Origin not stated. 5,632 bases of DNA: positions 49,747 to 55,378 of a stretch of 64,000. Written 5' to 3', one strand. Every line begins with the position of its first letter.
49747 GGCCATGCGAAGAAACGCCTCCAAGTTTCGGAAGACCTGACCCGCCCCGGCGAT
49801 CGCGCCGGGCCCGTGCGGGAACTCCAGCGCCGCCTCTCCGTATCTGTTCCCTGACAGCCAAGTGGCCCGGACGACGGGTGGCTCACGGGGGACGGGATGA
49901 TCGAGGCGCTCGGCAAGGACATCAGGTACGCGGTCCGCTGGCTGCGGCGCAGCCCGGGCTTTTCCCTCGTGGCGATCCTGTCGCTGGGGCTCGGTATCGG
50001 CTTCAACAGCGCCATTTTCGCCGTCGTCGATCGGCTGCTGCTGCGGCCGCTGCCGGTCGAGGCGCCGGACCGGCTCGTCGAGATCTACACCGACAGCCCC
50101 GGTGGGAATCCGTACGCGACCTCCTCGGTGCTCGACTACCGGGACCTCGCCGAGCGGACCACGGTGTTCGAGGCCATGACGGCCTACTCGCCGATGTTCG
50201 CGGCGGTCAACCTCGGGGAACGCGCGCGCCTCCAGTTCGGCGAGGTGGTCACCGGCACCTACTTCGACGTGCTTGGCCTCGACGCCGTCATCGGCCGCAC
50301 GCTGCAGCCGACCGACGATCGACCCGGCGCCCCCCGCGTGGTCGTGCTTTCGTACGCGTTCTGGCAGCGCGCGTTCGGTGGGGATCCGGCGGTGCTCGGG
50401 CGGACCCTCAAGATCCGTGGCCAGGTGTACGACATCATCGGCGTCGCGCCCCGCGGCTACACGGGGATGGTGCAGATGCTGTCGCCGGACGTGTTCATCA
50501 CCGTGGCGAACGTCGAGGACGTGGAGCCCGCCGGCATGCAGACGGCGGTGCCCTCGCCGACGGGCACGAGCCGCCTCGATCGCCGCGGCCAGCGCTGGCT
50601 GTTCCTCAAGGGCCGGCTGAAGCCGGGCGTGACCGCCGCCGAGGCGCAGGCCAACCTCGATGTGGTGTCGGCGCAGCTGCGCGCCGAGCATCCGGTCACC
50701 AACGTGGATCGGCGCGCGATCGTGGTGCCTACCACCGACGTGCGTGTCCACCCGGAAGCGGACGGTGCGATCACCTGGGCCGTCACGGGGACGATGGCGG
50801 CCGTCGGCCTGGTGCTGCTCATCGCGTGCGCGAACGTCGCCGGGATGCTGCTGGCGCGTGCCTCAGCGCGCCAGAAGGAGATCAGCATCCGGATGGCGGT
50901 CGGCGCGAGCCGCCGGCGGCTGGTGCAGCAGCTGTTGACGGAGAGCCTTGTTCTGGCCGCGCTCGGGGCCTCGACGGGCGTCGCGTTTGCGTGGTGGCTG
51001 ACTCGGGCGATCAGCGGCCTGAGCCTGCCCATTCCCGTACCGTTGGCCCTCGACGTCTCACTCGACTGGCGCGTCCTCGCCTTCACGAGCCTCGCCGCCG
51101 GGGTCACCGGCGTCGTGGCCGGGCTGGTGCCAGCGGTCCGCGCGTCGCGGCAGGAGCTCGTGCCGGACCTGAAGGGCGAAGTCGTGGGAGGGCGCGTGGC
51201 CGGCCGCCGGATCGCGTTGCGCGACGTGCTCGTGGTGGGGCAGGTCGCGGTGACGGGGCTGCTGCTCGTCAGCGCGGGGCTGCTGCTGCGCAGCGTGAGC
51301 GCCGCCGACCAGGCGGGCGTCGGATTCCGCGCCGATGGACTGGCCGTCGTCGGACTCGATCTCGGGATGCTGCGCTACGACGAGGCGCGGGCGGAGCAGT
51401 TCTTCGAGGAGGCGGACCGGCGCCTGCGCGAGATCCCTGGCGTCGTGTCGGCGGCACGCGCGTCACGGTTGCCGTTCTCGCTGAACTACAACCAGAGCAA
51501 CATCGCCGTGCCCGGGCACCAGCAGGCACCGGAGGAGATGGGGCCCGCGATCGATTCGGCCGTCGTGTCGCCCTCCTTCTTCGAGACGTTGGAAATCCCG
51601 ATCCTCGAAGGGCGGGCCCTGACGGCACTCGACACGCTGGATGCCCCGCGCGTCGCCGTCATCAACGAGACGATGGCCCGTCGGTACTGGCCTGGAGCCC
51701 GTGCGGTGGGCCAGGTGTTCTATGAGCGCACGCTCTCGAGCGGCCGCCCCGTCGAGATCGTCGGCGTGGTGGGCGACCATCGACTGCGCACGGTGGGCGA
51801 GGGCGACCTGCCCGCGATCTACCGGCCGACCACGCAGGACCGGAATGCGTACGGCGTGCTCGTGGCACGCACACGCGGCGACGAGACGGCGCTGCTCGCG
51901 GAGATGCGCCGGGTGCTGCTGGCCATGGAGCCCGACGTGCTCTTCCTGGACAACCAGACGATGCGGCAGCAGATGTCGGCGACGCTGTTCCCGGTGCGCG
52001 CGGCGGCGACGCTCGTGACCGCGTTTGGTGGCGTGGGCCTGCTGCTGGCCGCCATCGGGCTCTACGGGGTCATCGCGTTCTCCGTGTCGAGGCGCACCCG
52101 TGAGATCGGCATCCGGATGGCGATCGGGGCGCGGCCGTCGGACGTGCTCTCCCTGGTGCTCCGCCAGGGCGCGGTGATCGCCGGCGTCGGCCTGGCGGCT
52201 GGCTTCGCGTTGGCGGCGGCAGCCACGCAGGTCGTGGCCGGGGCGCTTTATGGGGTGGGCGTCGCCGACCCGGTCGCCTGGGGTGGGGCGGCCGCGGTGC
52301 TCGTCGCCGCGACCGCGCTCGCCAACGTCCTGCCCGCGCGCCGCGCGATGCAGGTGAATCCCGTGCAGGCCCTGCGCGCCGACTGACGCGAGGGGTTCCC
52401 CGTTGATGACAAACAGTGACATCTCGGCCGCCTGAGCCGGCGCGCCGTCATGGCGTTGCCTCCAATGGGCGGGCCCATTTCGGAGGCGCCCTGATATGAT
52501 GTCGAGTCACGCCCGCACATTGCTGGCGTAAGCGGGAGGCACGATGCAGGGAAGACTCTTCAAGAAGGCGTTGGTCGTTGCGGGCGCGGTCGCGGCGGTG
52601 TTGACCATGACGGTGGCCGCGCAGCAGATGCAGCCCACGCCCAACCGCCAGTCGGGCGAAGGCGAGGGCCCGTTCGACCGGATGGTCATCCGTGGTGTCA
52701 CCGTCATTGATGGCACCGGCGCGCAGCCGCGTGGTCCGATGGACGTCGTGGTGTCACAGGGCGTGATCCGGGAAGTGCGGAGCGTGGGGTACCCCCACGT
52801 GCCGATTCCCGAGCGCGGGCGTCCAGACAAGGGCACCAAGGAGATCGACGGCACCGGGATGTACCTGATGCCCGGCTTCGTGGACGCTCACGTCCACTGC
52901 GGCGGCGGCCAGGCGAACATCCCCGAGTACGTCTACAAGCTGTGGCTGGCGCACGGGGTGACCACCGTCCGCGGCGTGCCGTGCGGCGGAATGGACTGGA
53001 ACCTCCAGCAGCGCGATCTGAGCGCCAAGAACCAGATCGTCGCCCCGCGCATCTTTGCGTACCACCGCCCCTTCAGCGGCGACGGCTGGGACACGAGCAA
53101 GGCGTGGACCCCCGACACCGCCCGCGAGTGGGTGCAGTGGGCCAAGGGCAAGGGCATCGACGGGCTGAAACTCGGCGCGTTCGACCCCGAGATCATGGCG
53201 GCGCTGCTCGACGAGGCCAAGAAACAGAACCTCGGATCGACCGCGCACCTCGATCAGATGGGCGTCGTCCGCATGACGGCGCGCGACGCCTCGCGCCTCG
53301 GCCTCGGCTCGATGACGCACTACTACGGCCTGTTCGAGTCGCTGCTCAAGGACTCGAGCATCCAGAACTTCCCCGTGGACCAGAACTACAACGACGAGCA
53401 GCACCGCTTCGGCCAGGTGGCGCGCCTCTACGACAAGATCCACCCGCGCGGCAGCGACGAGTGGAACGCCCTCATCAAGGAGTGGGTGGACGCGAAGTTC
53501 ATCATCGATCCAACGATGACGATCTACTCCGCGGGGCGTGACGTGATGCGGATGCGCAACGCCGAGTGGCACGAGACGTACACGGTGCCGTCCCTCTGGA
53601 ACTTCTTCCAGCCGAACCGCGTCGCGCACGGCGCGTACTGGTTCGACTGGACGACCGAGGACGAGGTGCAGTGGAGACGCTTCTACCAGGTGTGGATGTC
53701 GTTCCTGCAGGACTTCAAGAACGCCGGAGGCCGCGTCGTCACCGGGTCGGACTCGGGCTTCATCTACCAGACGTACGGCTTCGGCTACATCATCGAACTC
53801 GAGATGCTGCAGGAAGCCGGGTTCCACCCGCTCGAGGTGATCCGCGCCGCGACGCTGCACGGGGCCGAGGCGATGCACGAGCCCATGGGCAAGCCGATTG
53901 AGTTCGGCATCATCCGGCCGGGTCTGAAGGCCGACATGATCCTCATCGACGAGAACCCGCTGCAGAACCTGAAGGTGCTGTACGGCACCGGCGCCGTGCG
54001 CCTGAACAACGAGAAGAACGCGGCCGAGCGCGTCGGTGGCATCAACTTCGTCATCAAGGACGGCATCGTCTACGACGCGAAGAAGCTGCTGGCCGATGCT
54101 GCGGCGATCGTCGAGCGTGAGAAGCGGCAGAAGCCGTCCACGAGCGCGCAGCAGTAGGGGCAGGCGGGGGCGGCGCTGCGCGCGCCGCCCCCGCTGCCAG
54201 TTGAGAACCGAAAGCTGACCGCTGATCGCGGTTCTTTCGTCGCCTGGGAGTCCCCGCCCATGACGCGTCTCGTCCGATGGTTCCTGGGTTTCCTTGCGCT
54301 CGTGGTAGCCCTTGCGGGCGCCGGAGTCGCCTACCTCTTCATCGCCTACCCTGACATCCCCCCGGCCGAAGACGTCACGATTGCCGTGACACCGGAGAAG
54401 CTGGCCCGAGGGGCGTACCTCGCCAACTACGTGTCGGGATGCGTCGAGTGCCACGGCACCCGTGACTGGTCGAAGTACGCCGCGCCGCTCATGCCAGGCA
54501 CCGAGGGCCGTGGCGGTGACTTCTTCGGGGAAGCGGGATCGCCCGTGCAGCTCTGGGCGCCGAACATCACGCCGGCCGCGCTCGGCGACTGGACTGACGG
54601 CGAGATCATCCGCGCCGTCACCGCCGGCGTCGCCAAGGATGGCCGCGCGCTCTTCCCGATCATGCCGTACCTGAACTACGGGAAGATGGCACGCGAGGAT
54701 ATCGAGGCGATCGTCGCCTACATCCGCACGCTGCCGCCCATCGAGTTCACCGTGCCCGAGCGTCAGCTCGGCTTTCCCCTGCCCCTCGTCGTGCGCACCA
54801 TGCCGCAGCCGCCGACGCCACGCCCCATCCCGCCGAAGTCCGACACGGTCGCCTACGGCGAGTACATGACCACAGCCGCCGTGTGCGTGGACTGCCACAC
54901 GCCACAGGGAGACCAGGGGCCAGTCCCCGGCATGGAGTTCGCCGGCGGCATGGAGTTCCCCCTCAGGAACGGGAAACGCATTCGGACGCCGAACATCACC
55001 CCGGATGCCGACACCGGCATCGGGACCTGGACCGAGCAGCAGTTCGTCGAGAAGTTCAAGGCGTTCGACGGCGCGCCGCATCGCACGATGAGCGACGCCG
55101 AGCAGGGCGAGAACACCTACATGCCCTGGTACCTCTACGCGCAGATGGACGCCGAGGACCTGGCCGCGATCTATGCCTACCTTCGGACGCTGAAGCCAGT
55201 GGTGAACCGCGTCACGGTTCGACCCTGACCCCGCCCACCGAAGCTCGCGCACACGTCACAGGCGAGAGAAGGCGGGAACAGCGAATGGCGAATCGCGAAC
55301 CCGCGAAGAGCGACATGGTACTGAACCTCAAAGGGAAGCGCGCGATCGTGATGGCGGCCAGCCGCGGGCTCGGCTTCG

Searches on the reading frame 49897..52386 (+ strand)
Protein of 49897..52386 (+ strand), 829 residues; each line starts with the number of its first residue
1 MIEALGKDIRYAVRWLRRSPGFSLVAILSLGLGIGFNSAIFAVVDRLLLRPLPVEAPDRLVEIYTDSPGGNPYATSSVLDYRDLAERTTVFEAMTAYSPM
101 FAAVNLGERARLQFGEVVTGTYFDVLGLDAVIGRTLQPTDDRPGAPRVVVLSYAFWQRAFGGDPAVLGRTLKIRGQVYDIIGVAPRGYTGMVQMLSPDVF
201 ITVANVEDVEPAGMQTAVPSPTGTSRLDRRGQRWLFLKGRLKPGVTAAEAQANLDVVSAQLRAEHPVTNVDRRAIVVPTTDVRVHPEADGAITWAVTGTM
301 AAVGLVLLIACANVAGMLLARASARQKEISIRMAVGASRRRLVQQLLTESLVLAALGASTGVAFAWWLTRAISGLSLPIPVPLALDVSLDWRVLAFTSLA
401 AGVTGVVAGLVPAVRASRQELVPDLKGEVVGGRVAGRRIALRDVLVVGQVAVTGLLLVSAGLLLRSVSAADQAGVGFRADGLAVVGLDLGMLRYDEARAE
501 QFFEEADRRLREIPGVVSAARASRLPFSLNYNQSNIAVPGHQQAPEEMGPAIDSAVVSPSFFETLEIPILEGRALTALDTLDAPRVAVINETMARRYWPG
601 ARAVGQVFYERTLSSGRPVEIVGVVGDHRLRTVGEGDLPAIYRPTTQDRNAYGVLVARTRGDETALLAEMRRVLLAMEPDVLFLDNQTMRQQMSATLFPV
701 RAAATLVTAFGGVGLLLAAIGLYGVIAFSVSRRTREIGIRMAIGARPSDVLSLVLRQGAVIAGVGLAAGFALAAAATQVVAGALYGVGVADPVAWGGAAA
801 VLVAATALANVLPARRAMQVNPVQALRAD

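Call 33: search_protein_families(library=pfam, proteins=[window:49897-52386:+], max_evalue=0.0001)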
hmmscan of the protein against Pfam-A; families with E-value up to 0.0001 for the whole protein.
window:49897-52386:+ (829 aa): 2 families
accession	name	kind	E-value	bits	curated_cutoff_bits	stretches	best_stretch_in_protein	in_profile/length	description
PF12704.14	MacB_PCD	-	3.6e-37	129.1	27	2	23-254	1-204/207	MacB-like periplasmic core domain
PF02687.27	FtsX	-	4.2e-28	98.2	25.5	2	301-420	2-119/120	FtsX-like permease C-terminal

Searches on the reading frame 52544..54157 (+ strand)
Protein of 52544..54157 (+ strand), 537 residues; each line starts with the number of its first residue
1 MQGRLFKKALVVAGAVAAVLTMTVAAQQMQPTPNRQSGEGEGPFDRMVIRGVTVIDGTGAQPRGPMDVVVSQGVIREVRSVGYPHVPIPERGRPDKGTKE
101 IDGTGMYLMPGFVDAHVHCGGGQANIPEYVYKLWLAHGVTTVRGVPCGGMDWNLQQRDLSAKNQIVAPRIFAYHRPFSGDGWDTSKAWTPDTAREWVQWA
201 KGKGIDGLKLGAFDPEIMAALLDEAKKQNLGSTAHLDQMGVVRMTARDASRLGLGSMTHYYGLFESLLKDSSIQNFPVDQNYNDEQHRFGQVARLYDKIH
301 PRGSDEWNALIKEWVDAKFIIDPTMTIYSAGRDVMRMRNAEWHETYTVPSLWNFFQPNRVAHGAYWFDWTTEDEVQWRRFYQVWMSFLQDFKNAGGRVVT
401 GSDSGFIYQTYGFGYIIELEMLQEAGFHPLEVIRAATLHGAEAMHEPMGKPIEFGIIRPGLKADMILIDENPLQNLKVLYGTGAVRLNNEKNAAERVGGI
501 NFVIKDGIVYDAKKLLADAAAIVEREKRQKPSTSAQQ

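Call 33: search_protein_families(library=pfam, proteins=[window:52544-54157:+], max_evalue=0.0001)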
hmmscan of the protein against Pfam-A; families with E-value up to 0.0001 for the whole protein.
window:52544-54157:+ (537 aa): 2 families
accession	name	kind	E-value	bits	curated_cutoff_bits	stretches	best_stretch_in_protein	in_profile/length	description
PF01979.26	Amidohydro_1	-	2.1e-12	47.4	25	1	392-488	239-323/345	Amidohydrolase family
PF07969.17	Amidohydro_3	-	7.5e-09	36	29.7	0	99-125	1-27/472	Amidohydrolase family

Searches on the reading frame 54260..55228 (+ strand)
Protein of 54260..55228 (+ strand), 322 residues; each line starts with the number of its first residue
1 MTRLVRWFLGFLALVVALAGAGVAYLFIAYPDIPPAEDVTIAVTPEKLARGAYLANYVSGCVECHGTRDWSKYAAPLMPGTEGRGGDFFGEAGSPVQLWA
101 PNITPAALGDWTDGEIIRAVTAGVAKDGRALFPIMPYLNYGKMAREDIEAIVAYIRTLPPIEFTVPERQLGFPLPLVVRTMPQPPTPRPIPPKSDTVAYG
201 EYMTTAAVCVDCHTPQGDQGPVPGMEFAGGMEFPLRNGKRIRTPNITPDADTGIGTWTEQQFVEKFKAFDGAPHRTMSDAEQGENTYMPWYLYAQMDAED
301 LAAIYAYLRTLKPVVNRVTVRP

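Call 33: search_protein_families(library=pfam, proteins=[window:54260-55228:+], max_evalue=0.0001)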
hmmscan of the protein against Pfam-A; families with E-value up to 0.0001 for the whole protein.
window:54260-55228:+ (322 aa): 2 families
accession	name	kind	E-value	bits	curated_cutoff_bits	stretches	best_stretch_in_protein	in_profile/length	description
PF00034.26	Cytochrom_C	-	7.7e-15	56.4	21.3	1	203-312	7-90/90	Cytochrome c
PF13442.11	Cytochrome_CBB3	-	3.7e-06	27.6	27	0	56-155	9-68/68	Cytochrome C oxidase, cbb3-type, subunit III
